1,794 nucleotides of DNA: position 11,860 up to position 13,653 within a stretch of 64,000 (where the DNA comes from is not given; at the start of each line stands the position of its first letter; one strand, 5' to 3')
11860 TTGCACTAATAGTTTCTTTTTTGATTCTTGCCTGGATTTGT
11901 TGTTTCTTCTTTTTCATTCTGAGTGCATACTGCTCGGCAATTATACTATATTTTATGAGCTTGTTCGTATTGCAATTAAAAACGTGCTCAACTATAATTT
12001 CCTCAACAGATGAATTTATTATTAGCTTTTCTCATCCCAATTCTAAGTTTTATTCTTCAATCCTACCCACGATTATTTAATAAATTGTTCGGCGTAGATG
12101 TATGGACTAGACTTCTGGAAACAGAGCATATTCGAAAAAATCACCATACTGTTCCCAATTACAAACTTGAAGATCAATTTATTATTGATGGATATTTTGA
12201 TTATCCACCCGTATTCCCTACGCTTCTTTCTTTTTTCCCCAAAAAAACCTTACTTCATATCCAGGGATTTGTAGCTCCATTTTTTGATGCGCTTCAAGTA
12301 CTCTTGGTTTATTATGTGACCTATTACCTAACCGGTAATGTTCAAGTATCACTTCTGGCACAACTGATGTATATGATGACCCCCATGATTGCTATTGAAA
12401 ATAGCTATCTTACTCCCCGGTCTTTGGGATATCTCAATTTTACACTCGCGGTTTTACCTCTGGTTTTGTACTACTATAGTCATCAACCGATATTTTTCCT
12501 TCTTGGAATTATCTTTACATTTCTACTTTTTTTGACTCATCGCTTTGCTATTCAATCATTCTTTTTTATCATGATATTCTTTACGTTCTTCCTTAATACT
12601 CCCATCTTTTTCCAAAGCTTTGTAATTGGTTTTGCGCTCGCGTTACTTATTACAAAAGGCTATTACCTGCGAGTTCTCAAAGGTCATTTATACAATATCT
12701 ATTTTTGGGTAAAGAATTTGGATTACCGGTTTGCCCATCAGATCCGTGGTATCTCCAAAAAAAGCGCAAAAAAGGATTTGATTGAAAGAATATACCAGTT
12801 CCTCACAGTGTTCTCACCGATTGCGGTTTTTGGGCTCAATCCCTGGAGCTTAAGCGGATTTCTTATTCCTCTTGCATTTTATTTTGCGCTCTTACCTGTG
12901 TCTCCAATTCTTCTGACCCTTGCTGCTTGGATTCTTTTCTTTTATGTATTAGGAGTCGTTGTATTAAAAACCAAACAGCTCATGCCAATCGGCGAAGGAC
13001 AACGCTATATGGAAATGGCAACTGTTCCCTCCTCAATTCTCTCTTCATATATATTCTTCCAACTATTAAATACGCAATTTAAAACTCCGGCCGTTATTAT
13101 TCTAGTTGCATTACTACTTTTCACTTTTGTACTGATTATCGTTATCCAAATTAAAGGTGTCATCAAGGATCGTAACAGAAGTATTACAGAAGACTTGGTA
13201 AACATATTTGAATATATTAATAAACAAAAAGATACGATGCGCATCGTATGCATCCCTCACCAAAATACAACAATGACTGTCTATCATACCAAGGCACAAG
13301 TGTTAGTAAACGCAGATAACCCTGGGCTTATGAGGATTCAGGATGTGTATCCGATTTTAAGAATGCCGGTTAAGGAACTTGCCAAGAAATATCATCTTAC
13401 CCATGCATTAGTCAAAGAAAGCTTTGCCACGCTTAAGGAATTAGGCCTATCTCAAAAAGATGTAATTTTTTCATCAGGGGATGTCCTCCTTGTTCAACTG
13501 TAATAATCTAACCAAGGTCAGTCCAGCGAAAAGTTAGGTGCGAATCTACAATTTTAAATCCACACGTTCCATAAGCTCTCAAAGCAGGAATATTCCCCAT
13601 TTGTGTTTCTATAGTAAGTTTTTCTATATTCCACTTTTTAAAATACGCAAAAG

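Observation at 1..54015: About 54-kb glycosylation supercluster with about 20 GT-C-like polytopic membrane transferase candidates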

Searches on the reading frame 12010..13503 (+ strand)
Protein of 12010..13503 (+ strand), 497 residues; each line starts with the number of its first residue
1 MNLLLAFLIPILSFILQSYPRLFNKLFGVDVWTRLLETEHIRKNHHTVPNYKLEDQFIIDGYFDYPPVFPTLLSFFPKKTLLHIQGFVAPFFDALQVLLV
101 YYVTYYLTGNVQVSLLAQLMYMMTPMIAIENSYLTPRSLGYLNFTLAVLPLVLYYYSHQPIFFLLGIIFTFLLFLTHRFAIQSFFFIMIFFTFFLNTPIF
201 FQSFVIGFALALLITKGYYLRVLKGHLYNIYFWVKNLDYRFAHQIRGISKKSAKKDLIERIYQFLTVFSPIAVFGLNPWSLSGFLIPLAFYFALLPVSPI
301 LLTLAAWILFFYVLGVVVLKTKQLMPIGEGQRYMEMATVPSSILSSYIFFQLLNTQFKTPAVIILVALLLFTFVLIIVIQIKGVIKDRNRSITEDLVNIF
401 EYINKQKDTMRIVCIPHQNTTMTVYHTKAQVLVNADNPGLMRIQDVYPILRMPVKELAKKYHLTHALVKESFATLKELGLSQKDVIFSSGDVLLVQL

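Call 8: search_protein_families(library=pfam, max_evalue=0.01, proteins=[window:12010-13503:+])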
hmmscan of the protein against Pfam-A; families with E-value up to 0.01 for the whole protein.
window:12010-13503:+ (497 aa): 0 families

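Call 15: search_protein_families(library=ncbifam, max_evalue=0.1, proteins=[window:12010-13503:+])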
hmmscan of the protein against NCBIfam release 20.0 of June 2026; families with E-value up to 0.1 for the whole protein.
window:12010-13503:+ (497 aa): 0 families

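Call 40: find_homologous_proteins(query=window:12010-13503:+, max_evalue=0.00001)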
Query window:12010-13503:+ (497 aa): 357 proteins with E <= 0.00001 among 8000 candidates; the best 120 are listed.
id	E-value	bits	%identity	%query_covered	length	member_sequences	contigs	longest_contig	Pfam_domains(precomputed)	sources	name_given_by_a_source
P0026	0.0e+0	1079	100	100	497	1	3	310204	-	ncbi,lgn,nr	ncbi:MAG TPA: hypothetical protein VLF89_10095 [Candidatus Saccharimonadales bacterium]|nr:hypotheti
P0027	1.2e-262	890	80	100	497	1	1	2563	-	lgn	-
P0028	6.0e-238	809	73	100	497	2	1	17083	-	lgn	-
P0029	8.2e-236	802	71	100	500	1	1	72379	-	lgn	-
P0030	1.9e-235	800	71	98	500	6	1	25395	-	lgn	-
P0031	1.3e-234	798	70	100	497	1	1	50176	-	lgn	-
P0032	1.2e-232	791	68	100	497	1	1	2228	-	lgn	-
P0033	1.2e-231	788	71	99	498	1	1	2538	-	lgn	-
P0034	2.9e-231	787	72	99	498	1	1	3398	-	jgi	jgi:hypothetical protein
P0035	3.4e-231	786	70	99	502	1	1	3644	-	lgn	-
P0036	4.9e-230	783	69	100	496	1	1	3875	-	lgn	-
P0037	6.8e-229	779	71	100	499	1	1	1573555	-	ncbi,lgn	-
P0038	1.5e-228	778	69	98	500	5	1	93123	-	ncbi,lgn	-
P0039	2.1e-228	777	70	98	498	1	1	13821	-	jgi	jgi:hypothetical protein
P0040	4.3e-228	776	69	100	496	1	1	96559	-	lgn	-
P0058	6.6e-212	723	64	100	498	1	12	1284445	-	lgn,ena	-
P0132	2.1e-165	569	53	100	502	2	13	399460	-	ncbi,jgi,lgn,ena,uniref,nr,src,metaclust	ncbi:hypothetical protein A2631_02885 [Candidatus Daviesbacteria bacterium RIFCSPHIGHO2_01_FULL_44_2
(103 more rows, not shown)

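Call 44: search_solved_structures(query=A3, max_evalue=1)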
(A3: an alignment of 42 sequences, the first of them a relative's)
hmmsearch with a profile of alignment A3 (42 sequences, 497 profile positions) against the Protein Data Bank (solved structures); distinct sequences matched with E-value up to 1: 1.
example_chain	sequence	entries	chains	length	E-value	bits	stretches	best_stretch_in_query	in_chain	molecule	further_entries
1y23_A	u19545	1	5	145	0.096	15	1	185-249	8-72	Histidine triad protein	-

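Call 54: predict_structure(alignment_id=A3)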
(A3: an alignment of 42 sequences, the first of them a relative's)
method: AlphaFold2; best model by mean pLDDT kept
length: 497 residues; sequences in the alignment: 42
mean_pLDDT: 89.7   pTM: 0.88
mean pLDDT of the five models: 89.7, 89.2, 88.6, 87.6, 86.9
residues with pLDDT >= 90: 339; 70-90: 129; 50-70: 24; < 50: 5
segments of 3 or more residues with pLDDT < 50: 249-252
pLDDT, mean of each block of 10 residues (from residue 1): 86 93 79 88 92 92 92 92 88 96 96 98 90 76 97 97 98 94 97 97 98 95 94 84 52 56 72 86 95 92 97 90 80 92 98 94 97 93 79 90 95 90 93 93 86 91 94 86 95 95
secondary structure, 60 per line:
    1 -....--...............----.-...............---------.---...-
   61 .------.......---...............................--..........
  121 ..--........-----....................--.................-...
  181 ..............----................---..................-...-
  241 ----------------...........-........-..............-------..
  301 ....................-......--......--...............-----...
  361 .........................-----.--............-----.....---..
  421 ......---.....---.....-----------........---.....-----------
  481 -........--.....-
elements in order: H2-5 H8-22 H29-43 E57-59 H68-74 H78-108 H111-122 H125-132 H138-157 H160-176 H178-194 H199-214 H218-235 H257-267 H269-276 H278-291 H299-320 H322-327 H330-335 H338-352 H358-385 H394-405 E411-415 H419-426 E430-434 H438-442 H454-461 E465-469 E485-489 E492-496

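Call 57: fold_search(model_id=the predicted structure, library=pdb)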
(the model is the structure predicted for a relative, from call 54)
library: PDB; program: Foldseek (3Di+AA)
matches with E <= 10: 226; with E <= 0.001: 21
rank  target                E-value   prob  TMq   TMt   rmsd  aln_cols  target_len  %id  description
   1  6s7t_A                8.0e-07  1.00  0.58  0.43  13.1       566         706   12  Cryo-EM structure of human oligosaccharyltransferase complex OST-B (released 2019-12-18)
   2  8b6l_I                1.4e-06  1.00  0.58  0.44  13.5       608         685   12  Subtomogram average of the human Sec61-TRAP-OSTA-translocon (released 2022-12-07)
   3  9n9j_I                1.6e-06  1.00  0.59  0.44  14.0       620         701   13  Structure of a GRP94 folding intermediate engaged with a CCDC134- and FKBP11-bound secretory translocon (released 2025-11-19)
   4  8agc_A                3.2e-06  1.00  0.55  0.41  17.8       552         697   12  Structure of yeast oligosaccharylransferase complex with lipid-linked oligosaccharide and non-acceptor peptide bound (released 2022-12-07)
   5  6s7o_A                4.8e-06  1.00  0.58  0.46   9.0       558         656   12  Cryo-EM structure of human oligosaccharyltransferase complex OST-A (released 2019-12-18)
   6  8pn9_A                5.1e-06  1.00  0.61  0.48  13.6       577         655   12  Structure of human oligosaccharyltransferase OST-A complex bound to NGI-1 (released 2024-05-08)
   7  8age_A                5.1e-06  1.00  0.53  0.43  11.3       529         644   12  Structure of yeast oligosaccharylransferase complex with acceptor peptide bound (released 2022-12-07)
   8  7oci_F                5.1e-06  1.00  0.51  0.42  12.4       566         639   13  Cryo-EM structure of yeast Ost6p containing oligosaccharyltransferase complex (released 2022-02-16)
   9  8agb_A                6.5e-06  1.00  0.55  0.44  13.5       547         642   13  Structure of yeast oligosaccharylransferase complex with lipid-linked oligosaccharide bound (released 2022-12-07)
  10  6c26_A                1.4e-05  1.00  0.54  0.43  14.0       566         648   11  The Cryo-EM structure of a eukaryotic oligosaccharyl transferase complex (released 2018-01-31)
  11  6ezn_F                5.5e-05  1.00  0.59  0.47  13.3       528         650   11  Cryo-EM structure of the yeast oligosaccharyltransferase (OST) complex (released 2018-01-17)
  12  7zlh_A                1.2e-04  1.00  0.60  0.48   8.6       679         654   12  Cryo-EM structure of C-mannosyltransferase CeDPY19, in apo state, bound to CMT2-Fab and anti-Fab nanobody (released 2023-01-11)
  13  5ogl_A                1.4e-04  1.00  0.53  0.40   9.7       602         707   13  Structure of bacterial oligosaccharyltransferase PglB in complex with an acceptor peptide and an lipid-linked oligosac (released 2017-10-25)
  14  7e9s_A                1.7e-04  1.00  0.56  0.35   9.6       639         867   12  Archaeal oligosaccharyltransferase AglB from Archaeoglobus fulgidus in complex with an inhibitory peptide and a dolich (released 2021-09-08)
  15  3wak                  1.8e-04  1.00  0.57  0.35  10.0       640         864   14  Crystal structure of the Archaeoglobus fulgidus oligosaccharyltransferase (O29867_ARCFU) in the apo form (released 2013-10-30)
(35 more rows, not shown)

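Call 71: find_encoding_contigs(protein=P0037, flank=10000, max_places=1)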
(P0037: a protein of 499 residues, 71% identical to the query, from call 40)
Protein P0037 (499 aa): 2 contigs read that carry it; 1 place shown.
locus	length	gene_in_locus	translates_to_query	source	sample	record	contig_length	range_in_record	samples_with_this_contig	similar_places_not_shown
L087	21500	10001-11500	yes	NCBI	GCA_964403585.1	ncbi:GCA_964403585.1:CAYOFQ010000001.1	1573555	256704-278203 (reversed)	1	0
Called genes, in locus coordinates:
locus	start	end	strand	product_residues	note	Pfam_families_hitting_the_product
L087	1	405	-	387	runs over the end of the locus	PF01041:DegT_DnrJ_EryC1, PF00155:Aminotran_1_2, PF01053:Cys_Met_Meta_PP, PF01212:Beta_elim_lyase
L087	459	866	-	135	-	-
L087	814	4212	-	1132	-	PF11847:GT-C_AftD (weak)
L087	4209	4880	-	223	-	PF02353:CMAS (weak), PF05219:DREV, PF13489:Methyltransf_23, PF05401:NodS (weak), PF13847:Methyltransf_31, PF08241:Methyltransf_11, PF08242:Methyltransf_12, PF13649:Methyltransf_25, +2 more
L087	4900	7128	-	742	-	-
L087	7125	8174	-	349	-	PF00535:Glycos_transf_2, PF10111:Glyco_tranf_2_2, PF13641:Glyco_tranf_2_3, PF13632:Glyco_trans_2_3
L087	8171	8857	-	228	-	PF13489:Methyltransf_23, PF02353:CMAS (weak), PF01209:Ubie_methyltran (faint), PF13847:Methyltransf_31, PF08241:Methyltransf_11, PF08242:Methyltransf_12, PF13649:Methyltransf_25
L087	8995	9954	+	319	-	PF01073:3Beta_HSD, PF01370:Epimerase, PF02719:Polysacc_synt_2, PF04321:RmlD_sub_bind, PF07993:NAD_binding_4 (faint), PF13460:NAD_binding_10 (faint), PF16363:GDP_Man_Dehyd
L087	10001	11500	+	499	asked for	-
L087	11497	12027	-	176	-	PF08241:Methyltransf_11, PF13649:Methyltransf_25 (faint)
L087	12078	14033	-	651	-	-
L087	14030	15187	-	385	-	PF13439:Glyco_transf_4, PF13579:Glyco_trans_4_4 (weak), PF20706:GT4-conflict, PF00534:Glycos_transf_1, PF13692:Glyco_trans_1_4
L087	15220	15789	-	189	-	-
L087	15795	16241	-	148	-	-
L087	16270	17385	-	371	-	PF06224:AlkZ-like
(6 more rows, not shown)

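Call 72: find_encoding_contigs(protein=P0132, flank=10000, max_places=1)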
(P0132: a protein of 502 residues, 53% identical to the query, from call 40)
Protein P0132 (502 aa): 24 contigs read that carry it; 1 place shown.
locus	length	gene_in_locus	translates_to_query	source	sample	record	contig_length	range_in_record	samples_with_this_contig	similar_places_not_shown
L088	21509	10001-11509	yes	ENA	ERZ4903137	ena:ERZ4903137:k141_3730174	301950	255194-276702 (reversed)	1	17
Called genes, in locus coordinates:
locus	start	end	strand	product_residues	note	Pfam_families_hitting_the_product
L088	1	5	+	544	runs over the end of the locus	PF13231:PMT_2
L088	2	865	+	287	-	PF00535:Glycos_transf_2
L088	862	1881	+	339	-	PF13439:Glyco_transf_4 (weak), PF00534:Glycos_transf_1, PF13692:Glyco_trans_1_4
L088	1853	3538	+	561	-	PF10131:PTPS_related (weak)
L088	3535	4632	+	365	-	-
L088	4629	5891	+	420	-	PF01943:Polysacc_synt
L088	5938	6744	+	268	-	PF00535:Glycos_transf_2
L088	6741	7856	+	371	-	PF13439:Glyco_transf_4, PF20706:GT4-conflict, PF00534:Glycos_transf_1, PF13692:Glyco_trans_1_4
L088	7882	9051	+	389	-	PF00155:Aminotran_1_2, PF01041:DegT_DnrJ_EryC1, PF01053:Cys_Met_Meta_PP (weak)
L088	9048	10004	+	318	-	PF13302:Acetyltransf_3 (weak), PF00583:Acetyltransf_1, PF13673:Acetyltransf_10, PF13523:Acetyltransf_8 (weak), PF13508:Acetyltransf_7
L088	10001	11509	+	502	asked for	-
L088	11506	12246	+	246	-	PF08003:Methyltransf_9 (weak), PF02353:CMAS (weak), PF13489:Methyltransf_23, PF13847:Methyltransf_31, PF08241:Methyltransf_11, PF08242:Methyltransf_12, PF13649:Methyltransf_25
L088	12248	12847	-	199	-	PF01209:Ubie_methyltran (weak), PF13489:Methyltransf_23, PF07021:MetW, PF08003:Methyltransf_9 (weak), PF13847:Methyltransf_31, PF08241:Methyltransf_11, PF08242:Methyltransf_12, PF13649:Methyltransf_25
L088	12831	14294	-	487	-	-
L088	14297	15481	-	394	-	PF16822:ALGX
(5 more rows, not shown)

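Call 73: find_encoding_contigs(protein=P0058, flank=10000, max_places=1)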
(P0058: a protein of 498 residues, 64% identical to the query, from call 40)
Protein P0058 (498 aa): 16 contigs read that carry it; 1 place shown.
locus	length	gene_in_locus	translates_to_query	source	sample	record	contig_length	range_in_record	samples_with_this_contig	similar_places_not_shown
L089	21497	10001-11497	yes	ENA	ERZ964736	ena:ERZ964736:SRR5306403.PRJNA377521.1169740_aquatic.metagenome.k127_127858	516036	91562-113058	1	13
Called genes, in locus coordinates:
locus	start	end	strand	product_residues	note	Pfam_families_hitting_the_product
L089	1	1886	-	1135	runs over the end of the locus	PF11847:GT-C_AftD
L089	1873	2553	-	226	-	PF13489:Methyltransf_23, PF02353:CMAS (weak), PF05219:DREV (weak), PF05401:NodS, PF13649:Methyltransf_25, PF13847:Methyltransf_31, PF08241:Methyltransf_11, PF08242:Methyltransf_12, +2 more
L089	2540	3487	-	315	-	PF04321:RmlD_sub_bind, PF05368:NmrA (weak), PF01073:3Beta_HSD, PF01370:Epimerase, PF02719:Polysacc_synt_2, PF13460:NAD_binding_10, PF16363:GDP_Man_Dehyd, PF07993:NAD_binding_4 (weak)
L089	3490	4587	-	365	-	PF00534:Glycos_transf_1, PF13692:Glyco_trans_1_4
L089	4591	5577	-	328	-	PF01073:3Beta_HSD, PF01370:Epimerase, PF02719:Polysacc_synt_2, PF04321:RmlD_sub_bind, PF05368:NmrA (faint), PF07993:NAD_binding_4 (weak), PF16363:GDP_Man_Dehyd, PF13460:NAD_binding_10 (weak)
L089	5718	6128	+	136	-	-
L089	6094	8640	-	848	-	PF13231:PMT_2 (weak)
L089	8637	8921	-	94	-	-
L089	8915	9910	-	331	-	PF00535:Glycos_transf_2, PF10111:Glyco_tranf_2_2, PF13641:Glyco_tranf_2_3, PF13632:Glyco_trans_2_3 (weak)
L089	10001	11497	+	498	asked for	-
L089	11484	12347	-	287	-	-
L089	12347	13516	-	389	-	PF00155:Aminotran_1_2 (weak), PF01041:DegT_DnrJ_EryC1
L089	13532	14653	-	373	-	PF13439:Glyco_transf_4, PF13579:Glyco_trans_4_4 (faint), PF20706:GT4-conflict, PF00534:Glycos_transf_1, PF13692:Glyco_trans_1_4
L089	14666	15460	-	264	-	PF00535:Glycos_transf_2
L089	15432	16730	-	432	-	-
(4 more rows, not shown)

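Call 94: search_protein_representatives(alignment_id=A3)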
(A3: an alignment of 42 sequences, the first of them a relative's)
Query: 42 sequences, 497 profile positions. Proteins with E-value up to 0.001 (for the whole library): 1176; up to 1e-10: 719; up to 1e-30: 228. The best 150 are listed.
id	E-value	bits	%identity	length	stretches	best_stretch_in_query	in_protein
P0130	9.5e-224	760.5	-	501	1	2-497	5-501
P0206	1.0e-192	658.1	-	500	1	4-495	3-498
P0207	9.0e-190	648.4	-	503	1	1-497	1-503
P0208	1.1e-188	644.9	-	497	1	1-497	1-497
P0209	2.9e-150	518.1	-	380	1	122-496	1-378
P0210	1.8e-142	492.4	-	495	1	3-495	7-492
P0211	6.4e-139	480.7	-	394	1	51-436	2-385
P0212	2.2e-122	426.1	-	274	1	223-497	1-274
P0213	5.4e-118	411.6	-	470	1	39-496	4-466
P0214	9.7e-115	400.9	-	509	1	3-497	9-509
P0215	2.2e-114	399.7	-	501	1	11-495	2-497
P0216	3.0e-112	392.7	-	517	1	3-495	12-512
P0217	1.1e-106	374.3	-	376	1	123-497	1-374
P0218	1.7e-105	370.4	-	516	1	9-496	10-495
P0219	8.9e-103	361.5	-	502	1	3-497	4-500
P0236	1.9e-76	274.6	-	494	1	1-496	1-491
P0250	4.7e-57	210.7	-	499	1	3-483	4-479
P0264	4.5e-52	194.2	-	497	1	1-494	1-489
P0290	3.7e-46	174.7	-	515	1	7-490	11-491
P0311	8.0e-43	163.7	-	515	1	8-480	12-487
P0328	1.1e-40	156.7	-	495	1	4-487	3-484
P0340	1.3e-39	153.1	-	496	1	3-497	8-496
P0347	6.0e-39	150.9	-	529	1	3-471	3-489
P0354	1.2e-38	149.9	-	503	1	3-476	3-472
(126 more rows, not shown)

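Call 96: search_protein_families(library=pfam, alignment_id=A7, max_evalue=0.01)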
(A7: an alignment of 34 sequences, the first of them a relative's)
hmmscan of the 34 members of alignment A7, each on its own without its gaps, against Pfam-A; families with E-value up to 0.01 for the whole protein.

A. member 1, P0026 (497 aa): 0 families

B. families by the number of members that match (of 34 scanned): 1 family
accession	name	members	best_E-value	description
PF13231.12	PMT_2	1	0.0015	Dolichyl-phosphate-mannose-protein mannosyltransferase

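Call 97: search_solved_structures(query=A7, max_evalue=1)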
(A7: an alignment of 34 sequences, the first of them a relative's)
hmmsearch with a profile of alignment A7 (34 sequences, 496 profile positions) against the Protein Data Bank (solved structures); distinct sequences matched with E-value up to 1: 0.
